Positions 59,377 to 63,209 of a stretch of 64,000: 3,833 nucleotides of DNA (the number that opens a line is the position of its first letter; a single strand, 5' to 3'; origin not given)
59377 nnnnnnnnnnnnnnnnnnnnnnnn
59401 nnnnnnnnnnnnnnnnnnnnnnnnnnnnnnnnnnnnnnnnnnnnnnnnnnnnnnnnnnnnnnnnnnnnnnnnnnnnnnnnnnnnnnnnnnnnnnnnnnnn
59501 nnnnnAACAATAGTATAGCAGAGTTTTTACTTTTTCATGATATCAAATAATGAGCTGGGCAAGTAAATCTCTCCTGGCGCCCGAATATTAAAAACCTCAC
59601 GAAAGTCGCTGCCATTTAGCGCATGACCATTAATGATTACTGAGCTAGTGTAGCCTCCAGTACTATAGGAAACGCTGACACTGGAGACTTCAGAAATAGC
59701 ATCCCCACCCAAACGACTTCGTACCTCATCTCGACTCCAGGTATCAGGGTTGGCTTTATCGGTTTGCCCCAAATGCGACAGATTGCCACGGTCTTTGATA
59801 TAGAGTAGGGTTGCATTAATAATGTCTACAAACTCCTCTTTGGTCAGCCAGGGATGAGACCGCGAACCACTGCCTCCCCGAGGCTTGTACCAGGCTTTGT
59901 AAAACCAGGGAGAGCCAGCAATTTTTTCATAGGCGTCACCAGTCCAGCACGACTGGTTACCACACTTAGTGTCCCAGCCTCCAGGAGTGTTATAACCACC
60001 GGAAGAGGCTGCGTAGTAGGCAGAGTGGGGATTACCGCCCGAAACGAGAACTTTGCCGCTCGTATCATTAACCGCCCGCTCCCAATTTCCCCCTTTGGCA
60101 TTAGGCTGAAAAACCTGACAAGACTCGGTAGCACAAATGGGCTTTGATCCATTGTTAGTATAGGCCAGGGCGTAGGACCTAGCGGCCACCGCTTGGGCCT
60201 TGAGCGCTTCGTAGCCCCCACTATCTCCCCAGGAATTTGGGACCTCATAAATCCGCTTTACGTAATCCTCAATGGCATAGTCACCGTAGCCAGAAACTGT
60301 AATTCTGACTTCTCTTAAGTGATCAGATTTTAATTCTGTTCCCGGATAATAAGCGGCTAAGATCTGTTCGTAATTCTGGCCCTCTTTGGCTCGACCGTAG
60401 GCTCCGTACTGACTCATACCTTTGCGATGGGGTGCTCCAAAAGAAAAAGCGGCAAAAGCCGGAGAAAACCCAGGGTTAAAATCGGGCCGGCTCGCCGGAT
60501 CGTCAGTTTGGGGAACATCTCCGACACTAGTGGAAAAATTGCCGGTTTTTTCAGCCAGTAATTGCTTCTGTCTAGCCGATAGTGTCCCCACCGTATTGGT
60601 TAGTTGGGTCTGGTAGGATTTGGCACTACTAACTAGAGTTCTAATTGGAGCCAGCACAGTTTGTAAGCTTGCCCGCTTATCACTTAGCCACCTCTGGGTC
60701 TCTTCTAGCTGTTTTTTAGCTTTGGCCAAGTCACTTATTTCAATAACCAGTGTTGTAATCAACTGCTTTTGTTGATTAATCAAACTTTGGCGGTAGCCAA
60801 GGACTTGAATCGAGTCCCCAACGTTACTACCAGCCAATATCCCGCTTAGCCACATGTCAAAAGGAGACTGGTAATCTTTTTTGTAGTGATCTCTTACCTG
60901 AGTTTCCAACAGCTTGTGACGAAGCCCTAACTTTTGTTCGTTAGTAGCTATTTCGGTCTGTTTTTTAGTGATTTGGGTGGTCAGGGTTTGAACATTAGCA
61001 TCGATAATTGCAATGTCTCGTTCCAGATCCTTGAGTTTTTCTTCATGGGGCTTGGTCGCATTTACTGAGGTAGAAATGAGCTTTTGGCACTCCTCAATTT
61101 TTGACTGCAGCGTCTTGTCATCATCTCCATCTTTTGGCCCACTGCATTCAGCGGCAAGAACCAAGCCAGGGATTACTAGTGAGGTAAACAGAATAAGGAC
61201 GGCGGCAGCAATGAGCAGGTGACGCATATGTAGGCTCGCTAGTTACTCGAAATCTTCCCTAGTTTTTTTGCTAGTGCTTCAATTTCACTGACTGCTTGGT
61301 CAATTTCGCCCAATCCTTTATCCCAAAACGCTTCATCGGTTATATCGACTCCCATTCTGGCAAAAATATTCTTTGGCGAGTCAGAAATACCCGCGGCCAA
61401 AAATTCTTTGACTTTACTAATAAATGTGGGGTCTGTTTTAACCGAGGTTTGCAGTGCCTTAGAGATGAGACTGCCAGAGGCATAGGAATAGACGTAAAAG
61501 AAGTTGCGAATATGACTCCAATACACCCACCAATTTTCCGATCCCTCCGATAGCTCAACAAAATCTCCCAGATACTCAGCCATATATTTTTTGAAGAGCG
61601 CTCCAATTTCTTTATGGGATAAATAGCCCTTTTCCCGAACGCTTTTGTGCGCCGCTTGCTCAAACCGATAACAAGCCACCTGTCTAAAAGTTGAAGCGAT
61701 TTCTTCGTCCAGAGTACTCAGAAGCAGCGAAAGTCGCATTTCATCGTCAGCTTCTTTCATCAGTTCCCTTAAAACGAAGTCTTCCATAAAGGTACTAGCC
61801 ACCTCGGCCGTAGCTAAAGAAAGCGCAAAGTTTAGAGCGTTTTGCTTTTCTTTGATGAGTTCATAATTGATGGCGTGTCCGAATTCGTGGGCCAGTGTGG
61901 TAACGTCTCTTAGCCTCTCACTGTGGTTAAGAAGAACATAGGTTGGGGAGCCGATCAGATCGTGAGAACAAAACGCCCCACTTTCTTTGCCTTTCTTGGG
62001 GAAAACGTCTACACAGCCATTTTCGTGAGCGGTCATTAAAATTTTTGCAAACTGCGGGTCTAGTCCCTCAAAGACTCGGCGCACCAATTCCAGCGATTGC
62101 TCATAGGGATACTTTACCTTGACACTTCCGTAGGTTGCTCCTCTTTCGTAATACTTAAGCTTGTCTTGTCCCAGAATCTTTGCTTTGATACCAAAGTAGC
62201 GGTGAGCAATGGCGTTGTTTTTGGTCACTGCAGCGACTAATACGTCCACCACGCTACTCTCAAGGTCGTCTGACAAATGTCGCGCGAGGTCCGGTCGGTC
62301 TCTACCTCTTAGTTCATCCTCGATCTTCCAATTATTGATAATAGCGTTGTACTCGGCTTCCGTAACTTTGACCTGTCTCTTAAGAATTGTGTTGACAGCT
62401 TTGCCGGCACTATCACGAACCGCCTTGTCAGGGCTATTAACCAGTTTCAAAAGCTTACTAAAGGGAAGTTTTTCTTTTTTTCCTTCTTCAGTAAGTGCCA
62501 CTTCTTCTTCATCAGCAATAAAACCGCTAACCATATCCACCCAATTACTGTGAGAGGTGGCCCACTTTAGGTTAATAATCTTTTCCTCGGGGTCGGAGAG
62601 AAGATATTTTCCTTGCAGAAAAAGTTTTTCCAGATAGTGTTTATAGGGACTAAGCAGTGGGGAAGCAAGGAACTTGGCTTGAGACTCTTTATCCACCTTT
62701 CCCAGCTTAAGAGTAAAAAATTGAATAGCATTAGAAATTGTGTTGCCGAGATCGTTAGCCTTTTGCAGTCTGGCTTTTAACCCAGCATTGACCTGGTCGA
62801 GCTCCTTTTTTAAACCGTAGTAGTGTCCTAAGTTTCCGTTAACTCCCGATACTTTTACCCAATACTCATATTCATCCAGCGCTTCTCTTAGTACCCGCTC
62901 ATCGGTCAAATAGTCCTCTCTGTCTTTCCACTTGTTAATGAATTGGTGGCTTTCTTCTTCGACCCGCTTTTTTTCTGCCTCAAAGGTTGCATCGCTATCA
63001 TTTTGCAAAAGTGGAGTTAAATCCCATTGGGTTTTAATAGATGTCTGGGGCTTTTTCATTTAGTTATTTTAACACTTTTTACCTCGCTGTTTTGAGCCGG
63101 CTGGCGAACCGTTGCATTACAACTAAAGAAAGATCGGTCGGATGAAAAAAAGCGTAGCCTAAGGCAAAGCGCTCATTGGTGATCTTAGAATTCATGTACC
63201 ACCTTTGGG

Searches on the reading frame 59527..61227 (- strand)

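Call 60: search_protein_families(library=ncbifam, proteins=[window:59527-61227:-], max_evalue=1e-10)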
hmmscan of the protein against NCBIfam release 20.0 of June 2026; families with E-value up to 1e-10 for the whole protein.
window:59527-61227:- (566 aa): 2 families
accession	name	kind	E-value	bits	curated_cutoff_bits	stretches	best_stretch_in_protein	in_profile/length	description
TIGR02669.1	SpoIID_LytB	domain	3.6e-33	115.7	83.3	2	319-412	8-103/270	SpoIID/LytB domain-containing protein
TIGR02870.1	spore_II_D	equivalog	4.2e-18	65.6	234.75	0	263-301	299-337/338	stage II sporulation protein D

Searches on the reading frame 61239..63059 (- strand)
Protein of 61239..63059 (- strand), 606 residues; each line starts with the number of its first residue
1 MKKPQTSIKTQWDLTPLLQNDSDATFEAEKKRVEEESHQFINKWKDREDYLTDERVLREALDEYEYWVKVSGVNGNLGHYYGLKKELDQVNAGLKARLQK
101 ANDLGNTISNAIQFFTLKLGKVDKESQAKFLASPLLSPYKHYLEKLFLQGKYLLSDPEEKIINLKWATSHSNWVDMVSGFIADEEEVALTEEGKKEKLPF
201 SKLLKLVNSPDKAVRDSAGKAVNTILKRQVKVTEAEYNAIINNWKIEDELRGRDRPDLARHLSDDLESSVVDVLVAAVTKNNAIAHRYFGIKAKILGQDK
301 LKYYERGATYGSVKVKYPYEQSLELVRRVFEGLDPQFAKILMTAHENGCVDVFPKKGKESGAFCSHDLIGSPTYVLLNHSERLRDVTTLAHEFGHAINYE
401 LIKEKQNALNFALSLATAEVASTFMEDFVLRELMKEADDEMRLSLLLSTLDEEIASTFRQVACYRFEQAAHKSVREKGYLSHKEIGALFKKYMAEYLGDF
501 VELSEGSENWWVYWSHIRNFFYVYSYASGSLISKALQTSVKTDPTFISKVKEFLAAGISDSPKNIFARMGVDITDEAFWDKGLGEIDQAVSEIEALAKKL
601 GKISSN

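Call 60: search_protein_families(library=ncbifam, proteins=[window:61239-63059:-], max_evalue=1e-10)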
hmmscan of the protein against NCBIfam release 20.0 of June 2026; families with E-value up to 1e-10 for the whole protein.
window:61239-63059:- (606 aa): 3 families
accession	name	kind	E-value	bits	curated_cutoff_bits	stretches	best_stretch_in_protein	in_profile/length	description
TIGR02290.1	M3_fam_3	subfamily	4.4e-119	399.1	561.7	1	11-596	1-587/587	M3 family oligoendopeptidase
TIGR00181.1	pepF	equivalog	4e-81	273.6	490.55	1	8-595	6-590/591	oligoendopeptidase F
TIGR02289.1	M3_not_pepF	subfamily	7.8e-18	64.4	442.35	1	287-570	237-524/549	M3 family oligoendopeptidase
